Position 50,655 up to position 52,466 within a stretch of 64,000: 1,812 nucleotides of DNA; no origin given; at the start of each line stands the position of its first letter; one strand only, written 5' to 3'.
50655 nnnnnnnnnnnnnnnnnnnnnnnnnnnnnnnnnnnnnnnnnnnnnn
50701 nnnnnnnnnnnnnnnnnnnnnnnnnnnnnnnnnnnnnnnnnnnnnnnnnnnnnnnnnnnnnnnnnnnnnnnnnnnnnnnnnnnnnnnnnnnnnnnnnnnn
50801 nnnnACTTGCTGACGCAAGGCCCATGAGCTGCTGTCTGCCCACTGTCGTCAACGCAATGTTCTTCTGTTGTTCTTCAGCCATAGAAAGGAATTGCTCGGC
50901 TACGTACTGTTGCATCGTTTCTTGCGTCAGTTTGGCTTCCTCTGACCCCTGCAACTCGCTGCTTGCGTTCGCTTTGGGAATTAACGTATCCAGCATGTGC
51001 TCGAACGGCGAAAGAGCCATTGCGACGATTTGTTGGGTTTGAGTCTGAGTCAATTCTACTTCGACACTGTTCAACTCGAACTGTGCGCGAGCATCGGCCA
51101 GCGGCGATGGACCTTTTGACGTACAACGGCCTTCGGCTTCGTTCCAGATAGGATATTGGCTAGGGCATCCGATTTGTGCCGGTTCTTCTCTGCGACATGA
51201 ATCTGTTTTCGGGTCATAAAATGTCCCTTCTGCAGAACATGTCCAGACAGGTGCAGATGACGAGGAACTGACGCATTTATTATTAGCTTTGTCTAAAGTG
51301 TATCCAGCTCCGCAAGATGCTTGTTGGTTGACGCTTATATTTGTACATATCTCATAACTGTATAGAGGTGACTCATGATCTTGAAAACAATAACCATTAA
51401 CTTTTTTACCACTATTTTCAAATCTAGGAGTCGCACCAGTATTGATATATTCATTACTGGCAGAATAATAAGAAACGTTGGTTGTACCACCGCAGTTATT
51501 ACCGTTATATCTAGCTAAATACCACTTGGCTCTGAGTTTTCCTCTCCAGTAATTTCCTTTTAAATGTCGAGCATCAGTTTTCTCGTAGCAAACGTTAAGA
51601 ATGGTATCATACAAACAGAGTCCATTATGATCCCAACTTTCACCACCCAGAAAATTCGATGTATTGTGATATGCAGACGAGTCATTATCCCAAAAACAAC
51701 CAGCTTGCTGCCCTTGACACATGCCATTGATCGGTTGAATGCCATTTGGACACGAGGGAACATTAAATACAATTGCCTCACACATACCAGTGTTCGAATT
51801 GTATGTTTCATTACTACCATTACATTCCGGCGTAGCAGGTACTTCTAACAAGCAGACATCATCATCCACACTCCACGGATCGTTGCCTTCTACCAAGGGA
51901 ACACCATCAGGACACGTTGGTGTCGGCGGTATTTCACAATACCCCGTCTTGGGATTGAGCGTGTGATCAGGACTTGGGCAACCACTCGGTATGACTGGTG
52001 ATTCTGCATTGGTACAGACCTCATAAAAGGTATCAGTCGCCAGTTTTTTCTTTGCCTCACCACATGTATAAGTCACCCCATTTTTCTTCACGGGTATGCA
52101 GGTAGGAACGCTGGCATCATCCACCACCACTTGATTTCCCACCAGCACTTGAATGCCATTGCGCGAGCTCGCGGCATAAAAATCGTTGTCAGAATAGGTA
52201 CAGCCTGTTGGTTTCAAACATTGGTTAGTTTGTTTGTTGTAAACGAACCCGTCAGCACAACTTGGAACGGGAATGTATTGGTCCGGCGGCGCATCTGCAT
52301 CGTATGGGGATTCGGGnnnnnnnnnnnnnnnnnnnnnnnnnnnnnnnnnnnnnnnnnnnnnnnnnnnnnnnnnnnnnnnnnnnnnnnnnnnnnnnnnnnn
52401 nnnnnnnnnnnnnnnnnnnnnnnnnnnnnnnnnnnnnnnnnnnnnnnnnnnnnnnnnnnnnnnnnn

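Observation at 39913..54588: Minus-strand gene block: membrane-anchored TraN-like giant protein, four secreted or lipoproteins, YqaJ exonuclease, CobS-like ATPase and DUF3150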

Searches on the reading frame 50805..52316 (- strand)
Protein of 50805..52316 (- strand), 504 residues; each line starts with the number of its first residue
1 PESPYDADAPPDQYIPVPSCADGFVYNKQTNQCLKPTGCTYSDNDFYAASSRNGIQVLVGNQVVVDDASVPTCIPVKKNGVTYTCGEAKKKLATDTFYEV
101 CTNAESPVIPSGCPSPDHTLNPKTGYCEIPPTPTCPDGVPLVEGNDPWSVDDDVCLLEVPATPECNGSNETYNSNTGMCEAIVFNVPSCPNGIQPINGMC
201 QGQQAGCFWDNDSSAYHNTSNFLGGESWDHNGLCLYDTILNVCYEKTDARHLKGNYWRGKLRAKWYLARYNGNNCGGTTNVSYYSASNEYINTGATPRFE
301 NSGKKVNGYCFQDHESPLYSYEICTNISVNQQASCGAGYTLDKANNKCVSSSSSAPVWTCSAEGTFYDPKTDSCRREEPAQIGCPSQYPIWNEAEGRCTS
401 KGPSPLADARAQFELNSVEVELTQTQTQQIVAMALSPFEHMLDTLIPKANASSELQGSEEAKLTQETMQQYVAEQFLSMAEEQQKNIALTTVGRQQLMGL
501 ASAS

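Call 74: find_homologous_proteins(query=window:50805-52316:-, max_evalue=0.001)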
Query window:50805-52316:- (504 aa): 2 proteins with E <= 0.001 among 3710 candidates.
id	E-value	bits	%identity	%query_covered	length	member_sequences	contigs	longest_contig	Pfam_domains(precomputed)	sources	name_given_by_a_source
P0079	2.0e-57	214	57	32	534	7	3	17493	PF06986.17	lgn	-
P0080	1.6e-46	178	48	38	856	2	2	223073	-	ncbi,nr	ncbi:hypothetical protein [Vibrio halioticoli]|nr:hypothetical protein [Vibrio halioticoli]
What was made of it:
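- Tried and rejected: It returned only two proteins and not even the window's own TraN, so it says nothing about distribution (call 74).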
